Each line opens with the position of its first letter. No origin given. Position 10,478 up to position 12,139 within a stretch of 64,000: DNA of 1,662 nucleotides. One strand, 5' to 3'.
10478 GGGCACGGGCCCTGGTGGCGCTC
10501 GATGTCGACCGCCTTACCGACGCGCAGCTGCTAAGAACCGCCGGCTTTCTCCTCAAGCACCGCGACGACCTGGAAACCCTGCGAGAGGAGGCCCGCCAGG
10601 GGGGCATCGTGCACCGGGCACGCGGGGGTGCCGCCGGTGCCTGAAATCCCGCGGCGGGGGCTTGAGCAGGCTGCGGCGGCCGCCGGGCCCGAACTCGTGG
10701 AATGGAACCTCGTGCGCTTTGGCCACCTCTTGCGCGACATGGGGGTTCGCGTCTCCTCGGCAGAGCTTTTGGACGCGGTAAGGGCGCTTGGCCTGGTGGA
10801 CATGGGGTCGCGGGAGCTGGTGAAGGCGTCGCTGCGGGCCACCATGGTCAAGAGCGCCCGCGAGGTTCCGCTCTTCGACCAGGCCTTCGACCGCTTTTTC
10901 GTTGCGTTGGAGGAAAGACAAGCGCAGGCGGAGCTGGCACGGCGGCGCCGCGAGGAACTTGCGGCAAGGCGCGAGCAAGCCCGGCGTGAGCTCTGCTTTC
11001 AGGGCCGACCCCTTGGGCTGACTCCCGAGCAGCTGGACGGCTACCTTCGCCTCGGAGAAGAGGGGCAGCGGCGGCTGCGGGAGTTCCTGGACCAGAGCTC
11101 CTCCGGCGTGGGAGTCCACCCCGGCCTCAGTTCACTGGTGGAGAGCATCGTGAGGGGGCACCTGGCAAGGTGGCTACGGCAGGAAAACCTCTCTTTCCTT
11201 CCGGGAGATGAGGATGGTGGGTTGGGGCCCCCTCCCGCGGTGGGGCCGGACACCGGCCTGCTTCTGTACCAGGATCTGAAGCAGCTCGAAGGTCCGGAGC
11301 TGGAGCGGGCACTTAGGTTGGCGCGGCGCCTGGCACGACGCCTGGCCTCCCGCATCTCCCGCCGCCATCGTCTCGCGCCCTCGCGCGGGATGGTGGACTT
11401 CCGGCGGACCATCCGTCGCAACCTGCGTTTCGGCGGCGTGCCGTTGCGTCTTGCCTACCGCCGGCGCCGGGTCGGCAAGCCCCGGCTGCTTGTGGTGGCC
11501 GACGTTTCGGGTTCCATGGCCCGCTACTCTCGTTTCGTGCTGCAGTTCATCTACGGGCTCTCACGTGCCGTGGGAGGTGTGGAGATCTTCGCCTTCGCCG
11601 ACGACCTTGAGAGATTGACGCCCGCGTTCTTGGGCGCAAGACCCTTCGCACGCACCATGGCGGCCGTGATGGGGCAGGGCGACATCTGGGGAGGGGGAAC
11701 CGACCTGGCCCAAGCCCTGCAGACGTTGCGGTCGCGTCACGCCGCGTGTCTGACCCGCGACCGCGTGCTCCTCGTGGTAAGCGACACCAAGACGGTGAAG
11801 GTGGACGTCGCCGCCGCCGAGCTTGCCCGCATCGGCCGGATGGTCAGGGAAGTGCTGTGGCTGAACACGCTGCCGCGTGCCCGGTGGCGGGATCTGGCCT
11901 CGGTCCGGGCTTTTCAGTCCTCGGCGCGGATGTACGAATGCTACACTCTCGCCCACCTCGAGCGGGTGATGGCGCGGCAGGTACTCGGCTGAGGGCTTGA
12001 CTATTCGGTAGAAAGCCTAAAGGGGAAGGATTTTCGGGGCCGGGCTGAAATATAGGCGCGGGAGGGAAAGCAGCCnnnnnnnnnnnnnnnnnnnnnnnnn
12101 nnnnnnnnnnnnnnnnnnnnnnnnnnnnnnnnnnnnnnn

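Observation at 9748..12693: MoxR AAA+ / VWA (CoxD/CoxE-like) pair and DUF3786 immediately upstream of the anaerobic Ni-CODH/ACS operon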

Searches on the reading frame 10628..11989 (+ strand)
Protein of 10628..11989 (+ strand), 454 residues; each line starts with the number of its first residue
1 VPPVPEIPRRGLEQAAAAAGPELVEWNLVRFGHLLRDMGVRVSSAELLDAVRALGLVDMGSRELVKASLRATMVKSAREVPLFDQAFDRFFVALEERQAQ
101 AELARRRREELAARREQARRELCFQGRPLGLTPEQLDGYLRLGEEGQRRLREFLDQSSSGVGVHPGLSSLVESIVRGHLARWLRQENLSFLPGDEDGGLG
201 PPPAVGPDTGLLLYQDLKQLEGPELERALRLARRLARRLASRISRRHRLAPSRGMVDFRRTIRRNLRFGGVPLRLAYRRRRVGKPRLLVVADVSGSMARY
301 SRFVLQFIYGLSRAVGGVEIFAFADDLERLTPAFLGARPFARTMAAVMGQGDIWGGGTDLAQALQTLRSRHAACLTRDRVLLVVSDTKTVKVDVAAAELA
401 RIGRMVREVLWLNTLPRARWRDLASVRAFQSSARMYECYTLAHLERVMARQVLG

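Call 4: search_protein_families(library=pfam, proteins=[window:10628-11989:+])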
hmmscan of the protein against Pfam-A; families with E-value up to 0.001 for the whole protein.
window:10628-11989:+ (454 aa): 2 families
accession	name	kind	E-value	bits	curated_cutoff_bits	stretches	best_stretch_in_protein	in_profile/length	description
PF05762.20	VWA_CoxE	-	1.4e-38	133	26.4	1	231-445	1-220/222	VWA domain containing CoxE-like protein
PF13519.12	VWA_2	-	6.3e-05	24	27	1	287-386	1-105/107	von Willebrand factor type A domain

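Call 5: search_protein_families(library=ncbifam, proteins=[window:10628-11989:+])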
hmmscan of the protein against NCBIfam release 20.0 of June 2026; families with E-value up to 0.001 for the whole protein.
window:10628-11989:+ (454 aa): 1 family
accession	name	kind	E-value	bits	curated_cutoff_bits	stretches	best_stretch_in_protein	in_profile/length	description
NF047783.1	VWA_dom_MadC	equivalog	3.3e-33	115.3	600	2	232-422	273-462/498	MadC family VWA domain-containing protein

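Call 8: find_homologous_proteins(query=window:10628-11989:+, max_evalue=0.00001)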
Query window:10628-11989:+ (454 aa): 119 proteins with E <= 0.00001 among 8000 candidates.
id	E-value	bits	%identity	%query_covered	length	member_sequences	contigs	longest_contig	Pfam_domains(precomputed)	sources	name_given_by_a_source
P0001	1.6e-170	586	66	98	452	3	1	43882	PF05762.21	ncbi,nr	ncbi:MAG: VWA domain-containing protein [bacterium]|nr:VWA domain-containing protein [bacterium]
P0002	1.1e-162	560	64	100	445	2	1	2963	PF05762.21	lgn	-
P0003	6.5e-120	419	46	94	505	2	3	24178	PF05762.21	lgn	-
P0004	2.0e-114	401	51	94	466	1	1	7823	PF05762.21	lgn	-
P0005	5.8e-112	393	47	96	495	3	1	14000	PF05762.21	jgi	jgi:uncharacterized protein with von Willebrand factor type A (vWA) domain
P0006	1.6e-111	391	49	96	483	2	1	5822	PF05762.21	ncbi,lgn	-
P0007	4.2e-111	390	44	95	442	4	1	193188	PF05762.21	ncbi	-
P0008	2.1e-109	384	48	94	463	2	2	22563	PF05762.21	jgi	-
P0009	2.2e-109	384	49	94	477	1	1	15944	PF05762.21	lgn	-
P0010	1.4e-108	382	49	94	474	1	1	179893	PF05762.21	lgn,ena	-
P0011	1.4e-108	382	49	94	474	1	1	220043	PF05762.21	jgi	-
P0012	2.5e-108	381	48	94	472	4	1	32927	PF05762.21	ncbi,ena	-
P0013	2.1e-107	378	48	95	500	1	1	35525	PF05762.21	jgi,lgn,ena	-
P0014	5.6e-107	376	49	91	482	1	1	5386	PF05762.21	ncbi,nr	ncbi:MAG: VWA domain-containing protein, partial [Acetobacteraceae bacterium]|nr:VWA domain-containi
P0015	1.5e-106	375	48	94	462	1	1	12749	PF05762.21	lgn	-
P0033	6.5e-102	360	41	95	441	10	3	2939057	PF05762.21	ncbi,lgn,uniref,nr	ncbi:hypothetical protein CoxE-like protein [Thermacetogenium phaeum DSM 12270]|uniref:Uncharacteriz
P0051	5.4e-98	347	47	94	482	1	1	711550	PF05762.21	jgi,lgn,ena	-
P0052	2.0e-96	342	39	95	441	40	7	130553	PF05762.21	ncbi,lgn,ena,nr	ncbi:MAG TPA: VWA domain-containing protein [Syntrophomonadaceae bacterium]|nr:VWA domain-containing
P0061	2.1e-91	325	42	96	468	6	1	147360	PF05762.21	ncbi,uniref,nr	ncbi:uncharacterized protein with von Willebrand factor type A (vWA) domain [Desulfofundulus luciae]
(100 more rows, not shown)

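Call 9: find_encoding_contigs(protein=P0033, flank=10000, max_places=2)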
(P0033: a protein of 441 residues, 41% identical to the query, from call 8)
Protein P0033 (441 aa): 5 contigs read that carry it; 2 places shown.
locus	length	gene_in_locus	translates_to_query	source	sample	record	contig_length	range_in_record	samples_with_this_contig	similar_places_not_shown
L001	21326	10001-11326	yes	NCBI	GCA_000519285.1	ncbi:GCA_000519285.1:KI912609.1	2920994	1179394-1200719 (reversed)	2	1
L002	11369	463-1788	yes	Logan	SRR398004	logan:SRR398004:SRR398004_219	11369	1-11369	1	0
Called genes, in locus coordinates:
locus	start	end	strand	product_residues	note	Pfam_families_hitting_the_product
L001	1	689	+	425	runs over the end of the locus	PF00994:MoCF_biosynth, PF18146:CinA_KH (weak), PF02464:CinA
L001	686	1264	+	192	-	PF02834:LigT_PEase, PF13563:2_5_RNA_ligase2, PF02834:LigT_PEase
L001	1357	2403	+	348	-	PF00154:RecA_N, PF08423:Rad51 (weak), PF06745:ATPase (weak), PF27531:MT3502_N (weak), PF21096:RecA_C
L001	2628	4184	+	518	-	PF12072:RNase_Y_N, PF00013:KH_1 (weak), PF01966:HD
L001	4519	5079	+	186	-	-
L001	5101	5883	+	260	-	PF00149:Metallophos, PF13277:YmdB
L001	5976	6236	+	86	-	PF04232:SpoVS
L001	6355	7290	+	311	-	PF01244:Peptidase_M19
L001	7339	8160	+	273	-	PF02811:PHP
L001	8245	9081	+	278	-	PF01476:LysM, PF23446:LysM1_NFP_LYK (faint), PF23472:LysM2_CERK1_LYK3_4_5 (faint), PF05708:Peptidase_C92 (faint), PF01476:LysM, PF23473:LysM3_LYK4_5 (weak), PF00877:NLPC_P60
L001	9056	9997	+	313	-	PF00004:AAA, PF05496:RuvB_N (faint), PF07724:AAA_2 (weak), PF07726:AAA_3 (faint), PF07728:AAA_5, PF13401:AAA_22 (weak)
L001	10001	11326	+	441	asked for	PF05762:VWA_CoxE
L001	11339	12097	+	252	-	PF01209:Ubie_methyltran, PF13489:Methyltransf_23 (weak), PF13847:Methyltransf_31, PF08241:Methyltransf_11, PF08242:Methyltransf_12, PF13649:Methyltransf_25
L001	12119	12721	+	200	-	PF02283:CobU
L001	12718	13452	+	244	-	PF02654:CobS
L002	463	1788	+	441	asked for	PF05762:VWA_CoxE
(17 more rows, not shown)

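Call 10: find_encoding_contigs(protein=P0001, flank=10000, max_places=2)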
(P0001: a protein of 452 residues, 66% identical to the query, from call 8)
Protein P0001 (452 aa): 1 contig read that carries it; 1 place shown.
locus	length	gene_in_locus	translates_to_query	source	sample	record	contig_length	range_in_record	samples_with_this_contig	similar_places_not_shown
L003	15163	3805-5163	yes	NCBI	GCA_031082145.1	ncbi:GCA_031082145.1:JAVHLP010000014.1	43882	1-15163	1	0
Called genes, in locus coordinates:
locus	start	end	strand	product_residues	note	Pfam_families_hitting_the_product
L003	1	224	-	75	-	?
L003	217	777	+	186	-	PF00801:PKD (faint), PF18911:PKD_4 (faint)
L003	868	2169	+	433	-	-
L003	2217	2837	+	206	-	-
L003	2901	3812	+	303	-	PF13191:AAA_16 (weak), PF00004:AAA, PF05496:RuvB_N (faint), PF07724:AAA_2 (weak), PF07726:AAA_3 (faint), PF07728:AAA_5, PF13401:AAA_22 (weak)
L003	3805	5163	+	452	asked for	PF05762:VWA_CoxE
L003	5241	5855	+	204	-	PF12654:DUF3786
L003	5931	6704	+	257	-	PF01656:CbiA, PF02374:ArsA_ATPase (weak), PF10609:ParA (weak), PF13614:AAA_31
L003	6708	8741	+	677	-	PF03063:Prismane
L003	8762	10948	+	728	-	PF18537:CODH_A_N, PF03598:CdhC, PF19436:ACS_CODH_B_C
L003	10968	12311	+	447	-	PF04060:FeS, PF03599:CdhD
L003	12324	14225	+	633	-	PF00111:Fer2, PF17650:RACo_linker, PF17651:Raco_middle, PF14574:RACo_C_ter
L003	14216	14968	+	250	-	PF01656:CbiA, PF13614:AAA_31 (weak)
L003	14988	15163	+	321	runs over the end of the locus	PF03599:CdhD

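Call 11: find_encoding_contigs(protein=P0051, flank=10000, max_places=2)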
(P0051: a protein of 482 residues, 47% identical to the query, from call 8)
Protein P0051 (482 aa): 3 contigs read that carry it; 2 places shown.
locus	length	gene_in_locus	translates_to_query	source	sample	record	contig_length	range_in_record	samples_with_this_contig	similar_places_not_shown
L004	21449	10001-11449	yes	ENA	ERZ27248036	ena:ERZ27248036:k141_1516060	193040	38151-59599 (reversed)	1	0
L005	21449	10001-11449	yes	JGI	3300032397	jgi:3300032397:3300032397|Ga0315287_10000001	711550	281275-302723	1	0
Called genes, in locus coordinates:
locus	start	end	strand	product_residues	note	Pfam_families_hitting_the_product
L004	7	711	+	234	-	-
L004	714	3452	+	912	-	PF00801:PKD, PF18911:PKD_4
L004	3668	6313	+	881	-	PF00403:HMA, PF12710:HAD (faint), PF00122:E1-E2_ATPase, PF00702:Hydrolase, PF08282:Hydrolase_3 (faint), PF00403:HMA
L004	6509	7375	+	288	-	-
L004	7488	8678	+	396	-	PF07690:MFS_1, PF12832:MFS_1_like (weak), PF03209:PUCC (faint), PF00083:Sugar_tr (weak), PF07690:MFS_1, PF05977:MFS_3 (weak)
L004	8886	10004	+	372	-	PF00004:AAA, PF07724:AAA_2 (weak), PF07726:AAA_3 (faint), PF07728:AAA_5, PF13401:AAA_22 (faint)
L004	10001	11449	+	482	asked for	PF05762:VWA_CoxE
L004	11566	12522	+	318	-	-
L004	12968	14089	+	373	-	-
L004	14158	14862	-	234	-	PF02592:Vut_1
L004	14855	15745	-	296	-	PF13641:Glyco_tranf_2_3 (faint)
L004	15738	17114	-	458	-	PF13522:GATase_6, PF13537:GATase_7, PF06508:QueC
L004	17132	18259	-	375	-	PF13186:SPASM (weak), PF04055:Radical_SAM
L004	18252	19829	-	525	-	PF02310:B12-binding, PF04055:Radical_SAM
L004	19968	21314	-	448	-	PF02310:B12-binding, PF04055:Radical_SAM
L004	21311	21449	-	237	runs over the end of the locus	PF00891:Methyltransf_2, PF05175:MTS (weak), PF13489:Methyltransf_23, PF08241:Methyltransf_11, PF08242:Methyltransf_12, PF13649:Methyltransf_25, PF13847:Methyltransf_31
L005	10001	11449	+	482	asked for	PF05762:VWA_CoxE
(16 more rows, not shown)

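Call 13: find_encoding_contigs(protein=P0007, flank=10000, max_places=1)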
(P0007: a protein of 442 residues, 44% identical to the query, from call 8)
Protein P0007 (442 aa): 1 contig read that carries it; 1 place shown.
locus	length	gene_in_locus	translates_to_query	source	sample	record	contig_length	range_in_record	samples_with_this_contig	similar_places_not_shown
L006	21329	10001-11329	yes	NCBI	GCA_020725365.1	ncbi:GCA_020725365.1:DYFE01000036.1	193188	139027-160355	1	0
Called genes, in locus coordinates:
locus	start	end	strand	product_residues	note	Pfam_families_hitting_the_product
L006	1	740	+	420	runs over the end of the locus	PF00994:MoCF_biosynth, PF18146:CinA_KH, PF02464:CinA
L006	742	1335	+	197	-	PF02834:LigT_PEase, PF13563:2_5_RNA_ligase2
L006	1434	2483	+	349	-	PF00154:RecA_N, PF08423:Rad51, PF06745:ATPase (faint), PF27531:MT3502_N (weak), PF21096:RecA_C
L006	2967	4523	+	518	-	PF12072:RNase_Y_N, PF00013:KH_1 (weak), PF01966:HD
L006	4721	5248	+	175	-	-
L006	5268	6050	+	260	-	PF00149:Metallophos, PF13277:YmdB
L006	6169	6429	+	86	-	PF04232:SpoVS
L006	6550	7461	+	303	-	PF01244:Peptidase_M19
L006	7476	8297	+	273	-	PF02811:PHP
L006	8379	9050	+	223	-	PF01476:LysM, PF05708:Peptidase_C92 (faint), PF00877:NLPC_P60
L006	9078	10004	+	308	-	PF05496:RuvB_N (faint), PF07724:AAA_2, PF07726:AAA_3 (faint), PF07728:AAA_5, PF13191:AAA_16 (faint), PF13401:AAA_22 (weak), PF00004:AAA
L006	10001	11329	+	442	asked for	PF05762:VWA_CoxE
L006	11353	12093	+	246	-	PF01209:Ubie_methyltran, PF05401:NodS (weak), PF13847:Methyltransf_31, PF08241:Methyltransf_11, PF08242:Methyltransf_12, PF13649:Methyltransf_25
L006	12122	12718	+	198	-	PF02283:CobU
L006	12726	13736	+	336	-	PF03186:CobD_Cbib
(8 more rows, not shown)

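Call 14: find_encoding_contigs(protein=P0003, flank=10000, max_places=2)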
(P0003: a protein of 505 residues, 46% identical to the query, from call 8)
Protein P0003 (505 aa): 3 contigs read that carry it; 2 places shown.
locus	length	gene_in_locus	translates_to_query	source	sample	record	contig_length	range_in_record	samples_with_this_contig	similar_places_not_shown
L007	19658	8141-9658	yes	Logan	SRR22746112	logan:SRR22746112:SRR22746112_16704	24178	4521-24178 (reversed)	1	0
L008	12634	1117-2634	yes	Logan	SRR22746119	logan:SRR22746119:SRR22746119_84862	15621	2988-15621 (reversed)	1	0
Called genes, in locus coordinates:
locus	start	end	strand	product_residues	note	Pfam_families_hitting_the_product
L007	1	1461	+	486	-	?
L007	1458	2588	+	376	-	-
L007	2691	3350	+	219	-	PF00005:ABC_tran, PF13304:AAA_21 (weak)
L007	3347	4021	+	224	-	PF01061:ABC2_membrane, PF03379:CcmB, PF12698:ABC2_membrane_3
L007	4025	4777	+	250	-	PF01578:Cytochrom_C_asm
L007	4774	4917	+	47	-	-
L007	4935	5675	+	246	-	PF01578:Cytochrom_C_asm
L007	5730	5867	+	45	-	-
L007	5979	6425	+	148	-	PF13380:CoA_binding_2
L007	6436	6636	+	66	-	PF09723:Zn_ribbon_8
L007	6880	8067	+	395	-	PF13401:AAA_22 (faint), PF00004:AAA, PF07724:AAA_2 (weak), PF07726:AAA_3 (faint), PF07728:AAA_5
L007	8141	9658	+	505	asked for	PF05762:VWA_CoxE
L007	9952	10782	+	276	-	PF01012:ETF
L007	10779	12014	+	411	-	PF01012:ETF, PF00766:ETF_alpha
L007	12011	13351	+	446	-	PF00890:FAD_binding_2 (weak), PF01134:GIDA (weak), PF01266:DAO, PF01946:Thi4, PF07992:Pyr_redox_2, PF12831:FAD_oxidored, PF01266:DAO, PF26311:ETF-QO_FixC_C, +5 more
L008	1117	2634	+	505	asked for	PF05762:VWA_CoxE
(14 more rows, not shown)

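Call 15: find_encoding_contigs(protein=P0061, flank=10000, max_places=1)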
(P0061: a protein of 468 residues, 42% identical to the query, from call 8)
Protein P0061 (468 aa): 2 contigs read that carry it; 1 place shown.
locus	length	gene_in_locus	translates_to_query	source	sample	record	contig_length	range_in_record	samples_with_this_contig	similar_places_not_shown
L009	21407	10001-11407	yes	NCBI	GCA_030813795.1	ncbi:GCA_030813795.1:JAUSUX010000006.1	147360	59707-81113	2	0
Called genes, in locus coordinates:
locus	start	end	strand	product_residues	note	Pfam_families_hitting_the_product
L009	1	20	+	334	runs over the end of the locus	PF00180:Iso_dh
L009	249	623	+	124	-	PF16760:CBM53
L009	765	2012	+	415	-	PF08323:Glyco_transf_5, PF20706:GT4-conflict, PF13439:Glyco_transf_4, PF13579:Glyco_trans_4_4, PF00534:Glycos_transf_1, PF13692:Glyco_trans_1_4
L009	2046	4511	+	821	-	PF00483:NTP_transferase, PF12804:NTP_transf_3, PF00132:Hexapep (faint), PF24894:Hexapep_GlmU (weak), PF25084:LbH_EIF2B, PF25087:GMPPB_C, PF02878:PGM_PMM_I, PF02879:PGM_PMM_II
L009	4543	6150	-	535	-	PF03065:Glyco_hydro_57, PF09210:BE_C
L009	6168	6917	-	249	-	PF16258:DUF4912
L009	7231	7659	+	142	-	PF13380:CoA_binding_2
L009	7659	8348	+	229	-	PF00730:HhH-GPD, PF00633:HHH, PF10576:EndIII_4Fe-2S (faint)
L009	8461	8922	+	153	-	PF00588:SpoU_methylase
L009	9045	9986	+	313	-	PF00004:AAA, PF07724:AAA_2 (weak), PF07726:AAA_3 (faint), PF07728:AAA_5, PF13191:AAA_16 (weak), PF13401:AAA_22 (weak)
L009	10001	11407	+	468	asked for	PF05762:VWA_CoxE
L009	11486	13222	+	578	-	PF00989:PAS (weak), PF08448:PAS_4 (weak), PF00989:PAS, PF13188:PAS_8 (weak), PF00158:Sigma54_activat, PF14532:Sigma54_activ_2, PF25601:AAA_lid_14, PF02954:HTH_8, +3 more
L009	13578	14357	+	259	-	PF01946:Thi4, PF00890:FAD_binding_2 (weak), PF01134:GIDA (weak), PF01266:DAO, PF03486:HI0933_like (weak), PF07992:Pyr_redox_2, PF12831:FAD_oxidored, PF13450:NAD_binding_8, +1 more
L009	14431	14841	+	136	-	PF01475:FUR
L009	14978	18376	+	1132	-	PF02811:PHP, PF07733:DNA_pol3_alpha, PF17657:DNA_pol3_finger, PF14579:HHH_6, PF01336:tRNA_anti-codon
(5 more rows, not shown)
